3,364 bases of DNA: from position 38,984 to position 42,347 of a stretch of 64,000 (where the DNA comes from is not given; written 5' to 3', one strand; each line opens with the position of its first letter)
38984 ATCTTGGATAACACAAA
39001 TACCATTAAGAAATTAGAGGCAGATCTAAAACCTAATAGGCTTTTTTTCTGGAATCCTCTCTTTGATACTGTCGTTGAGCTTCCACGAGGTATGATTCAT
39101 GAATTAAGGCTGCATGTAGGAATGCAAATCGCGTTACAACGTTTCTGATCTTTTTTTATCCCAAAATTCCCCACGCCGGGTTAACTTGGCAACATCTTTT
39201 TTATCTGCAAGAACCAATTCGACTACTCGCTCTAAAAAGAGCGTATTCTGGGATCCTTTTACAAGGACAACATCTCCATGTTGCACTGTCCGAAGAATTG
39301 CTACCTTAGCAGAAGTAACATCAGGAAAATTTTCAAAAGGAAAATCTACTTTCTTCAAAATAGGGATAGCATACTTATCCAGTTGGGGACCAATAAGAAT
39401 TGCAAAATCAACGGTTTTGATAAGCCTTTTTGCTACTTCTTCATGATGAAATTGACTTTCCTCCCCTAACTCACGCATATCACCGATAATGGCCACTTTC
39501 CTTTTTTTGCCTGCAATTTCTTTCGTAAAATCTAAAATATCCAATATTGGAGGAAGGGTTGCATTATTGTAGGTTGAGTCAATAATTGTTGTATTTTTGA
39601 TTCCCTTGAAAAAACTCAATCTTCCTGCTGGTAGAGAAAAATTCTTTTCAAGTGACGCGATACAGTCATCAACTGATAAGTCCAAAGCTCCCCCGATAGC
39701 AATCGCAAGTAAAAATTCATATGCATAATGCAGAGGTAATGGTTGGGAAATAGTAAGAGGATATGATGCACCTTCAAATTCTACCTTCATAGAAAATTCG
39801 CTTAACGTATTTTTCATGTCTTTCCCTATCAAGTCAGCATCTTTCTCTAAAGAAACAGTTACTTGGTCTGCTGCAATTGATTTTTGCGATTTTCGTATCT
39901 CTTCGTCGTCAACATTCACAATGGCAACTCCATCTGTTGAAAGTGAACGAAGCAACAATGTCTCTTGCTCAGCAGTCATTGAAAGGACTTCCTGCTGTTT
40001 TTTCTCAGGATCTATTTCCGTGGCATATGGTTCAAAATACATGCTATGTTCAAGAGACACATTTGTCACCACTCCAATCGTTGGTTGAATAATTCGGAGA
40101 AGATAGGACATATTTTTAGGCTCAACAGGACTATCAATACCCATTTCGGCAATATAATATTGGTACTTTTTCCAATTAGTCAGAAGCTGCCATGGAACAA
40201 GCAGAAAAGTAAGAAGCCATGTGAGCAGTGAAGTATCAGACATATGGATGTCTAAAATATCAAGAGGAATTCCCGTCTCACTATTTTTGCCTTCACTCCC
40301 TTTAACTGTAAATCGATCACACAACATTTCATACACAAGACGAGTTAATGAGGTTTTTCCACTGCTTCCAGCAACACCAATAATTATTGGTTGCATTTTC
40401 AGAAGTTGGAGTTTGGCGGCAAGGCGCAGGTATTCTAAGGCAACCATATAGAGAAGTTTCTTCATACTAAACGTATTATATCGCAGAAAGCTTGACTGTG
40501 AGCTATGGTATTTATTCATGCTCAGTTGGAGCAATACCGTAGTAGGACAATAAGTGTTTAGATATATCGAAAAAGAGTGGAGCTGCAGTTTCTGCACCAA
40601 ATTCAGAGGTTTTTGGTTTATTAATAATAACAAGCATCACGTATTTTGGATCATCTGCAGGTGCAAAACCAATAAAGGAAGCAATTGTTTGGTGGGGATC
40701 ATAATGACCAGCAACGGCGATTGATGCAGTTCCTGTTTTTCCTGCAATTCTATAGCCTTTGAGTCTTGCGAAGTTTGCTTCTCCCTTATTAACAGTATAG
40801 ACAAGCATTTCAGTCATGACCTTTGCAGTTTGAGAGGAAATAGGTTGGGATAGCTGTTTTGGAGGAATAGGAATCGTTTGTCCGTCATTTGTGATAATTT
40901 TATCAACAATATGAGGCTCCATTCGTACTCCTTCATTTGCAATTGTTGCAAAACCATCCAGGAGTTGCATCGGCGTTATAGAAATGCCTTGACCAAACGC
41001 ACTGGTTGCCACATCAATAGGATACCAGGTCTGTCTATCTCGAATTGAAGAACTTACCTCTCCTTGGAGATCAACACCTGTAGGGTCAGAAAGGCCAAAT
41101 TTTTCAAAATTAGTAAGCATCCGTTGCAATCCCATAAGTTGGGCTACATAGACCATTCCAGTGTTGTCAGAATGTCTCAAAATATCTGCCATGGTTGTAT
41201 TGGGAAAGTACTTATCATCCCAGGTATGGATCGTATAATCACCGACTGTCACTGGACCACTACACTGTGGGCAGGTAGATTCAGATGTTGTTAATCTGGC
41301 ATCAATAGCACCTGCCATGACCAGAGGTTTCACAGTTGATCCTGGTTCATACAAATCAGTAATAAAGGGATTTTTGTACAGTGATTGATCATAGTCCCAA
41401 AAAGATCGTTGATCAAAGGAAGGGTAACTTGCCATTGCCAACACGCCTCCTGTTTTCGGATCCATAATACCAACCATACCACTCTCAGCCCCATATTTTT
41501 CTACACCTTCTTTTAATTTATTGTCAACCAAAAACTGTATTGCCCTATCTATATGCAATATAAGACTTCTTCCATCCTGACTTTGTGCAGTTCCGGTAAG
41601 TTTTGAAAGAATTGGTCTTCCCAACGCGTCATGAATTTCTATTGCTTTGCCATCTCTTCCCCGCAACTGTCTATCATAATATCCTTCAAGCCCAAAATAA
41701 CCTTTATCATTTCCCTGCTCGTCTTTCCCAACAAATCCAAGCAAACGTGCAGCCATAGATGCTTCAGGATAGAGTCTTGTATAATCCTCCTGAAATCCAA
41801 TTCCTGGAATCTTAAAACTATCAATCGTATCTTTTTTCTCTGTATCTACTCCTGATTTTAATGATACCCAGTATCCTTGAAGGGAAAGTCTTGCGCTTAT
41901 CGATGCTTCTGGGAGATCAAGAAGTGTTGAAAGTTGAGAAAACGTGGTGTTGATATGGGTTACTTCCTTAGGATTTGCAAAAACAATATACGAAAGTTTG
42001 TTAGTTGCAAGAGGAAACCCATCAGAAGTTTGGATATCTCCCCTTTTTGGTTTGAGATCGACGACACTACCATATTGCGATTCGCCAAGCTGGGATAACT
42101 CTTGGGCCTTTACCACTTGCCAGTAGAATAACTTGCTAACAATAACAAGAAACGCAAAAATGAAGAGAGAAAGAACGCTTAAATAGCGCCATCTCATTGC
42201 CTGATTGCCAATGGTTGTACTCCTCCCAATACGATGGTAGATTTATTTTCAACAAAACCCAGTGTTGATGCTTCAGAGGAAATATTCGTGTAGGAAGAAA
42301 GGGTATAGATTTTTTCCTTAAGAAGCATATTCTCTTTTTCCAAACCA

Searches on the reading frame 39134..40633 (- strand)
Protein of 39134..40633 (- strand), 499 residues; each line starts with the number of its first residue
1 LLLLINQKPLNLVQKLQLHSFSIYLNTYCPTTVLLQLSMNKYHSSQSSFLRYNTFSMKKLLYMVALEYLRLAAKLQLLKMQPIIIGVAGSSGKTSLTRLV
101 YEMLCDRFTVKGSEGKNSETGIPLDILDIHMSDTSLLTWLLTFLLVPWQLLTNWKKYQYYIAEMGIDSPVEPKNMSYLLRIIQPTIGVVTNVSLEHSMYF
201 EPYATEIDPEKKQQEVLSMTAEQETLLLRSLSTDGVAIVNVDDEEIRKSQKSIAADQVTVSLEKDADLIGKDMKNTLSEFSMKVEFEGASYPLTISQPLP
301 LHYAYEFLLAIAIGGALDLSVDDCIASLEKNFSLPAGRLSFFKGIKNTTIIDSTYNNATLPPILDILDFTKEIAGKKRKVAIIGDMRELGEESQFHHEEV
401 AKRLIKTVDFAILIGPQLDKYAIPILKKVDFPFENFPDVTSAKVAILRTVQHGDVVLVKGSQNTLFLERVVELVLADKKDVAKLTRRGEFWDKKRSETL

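Call 8: search_protein_families(library=pfam, proteins=[window:39134-40633:-], max_evalue=0.001)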
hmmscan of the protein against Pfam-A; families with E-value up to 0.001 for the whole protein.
window:39134-40633:- (499 aa): 2 families
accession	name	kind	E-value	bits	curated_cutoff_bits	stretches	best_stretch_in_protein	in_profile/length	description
PF08245.18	Mur_ligase_M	-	1.1e-15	58.6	24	1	87-313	1-199/200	Mur ligase middle domain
PF02875.26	Mur_ligase_C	-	1.9e-12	48.6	28.4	1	337-461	1-126/127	Mur ligase, glutamate ligase domain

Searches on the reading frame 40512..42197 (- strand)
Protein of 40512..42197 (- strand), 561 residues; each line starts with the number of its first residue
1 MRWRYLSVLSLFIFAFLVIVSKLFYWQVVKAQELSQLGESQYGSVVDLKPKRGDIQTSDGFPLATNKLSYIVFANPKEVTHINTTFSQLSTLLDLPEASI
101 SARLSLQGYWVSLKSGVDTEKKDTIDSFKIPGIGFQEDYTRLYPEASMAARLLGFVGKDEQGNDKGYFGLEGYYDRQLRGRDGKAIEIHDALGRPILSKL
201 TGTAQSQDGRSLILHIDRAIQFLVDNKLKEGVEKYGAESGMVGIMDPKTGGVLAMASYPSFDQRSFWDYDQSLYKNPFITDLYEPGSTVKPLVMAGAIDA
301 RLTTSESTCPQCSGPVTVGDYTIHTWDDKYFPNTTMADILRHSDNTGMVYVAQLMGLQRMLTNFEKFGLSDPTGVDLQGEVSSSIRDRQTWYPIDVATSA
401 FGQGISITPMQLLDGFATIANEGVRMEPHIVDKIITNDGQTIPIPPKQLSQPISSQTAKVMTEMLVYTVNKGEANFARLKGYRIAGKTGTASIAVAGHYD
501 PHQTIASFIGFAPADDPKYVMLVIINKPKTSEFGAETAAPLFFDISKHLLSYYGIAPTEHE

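Call 8: search_protein_families(library=pfam, proteins=[window:40512-42197:-], max_evalue=0.001)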
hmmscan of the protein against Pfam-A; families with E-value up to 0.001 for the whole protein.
window:40512-42197:- (561 aa): 2 families
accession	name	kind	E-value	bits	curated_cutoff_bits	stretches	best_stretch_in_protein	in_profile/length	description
PF00905.27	Transpeptidase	-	5.1e-70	236.5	22.1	1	240-546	1-298/299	Penicillin binding protein transpeptidase domain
PF03717.20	PBP_dimer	-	3.6e-21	76.8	24.4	1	49-196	3-176/180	Penicillin-binding Protein dimerisation domain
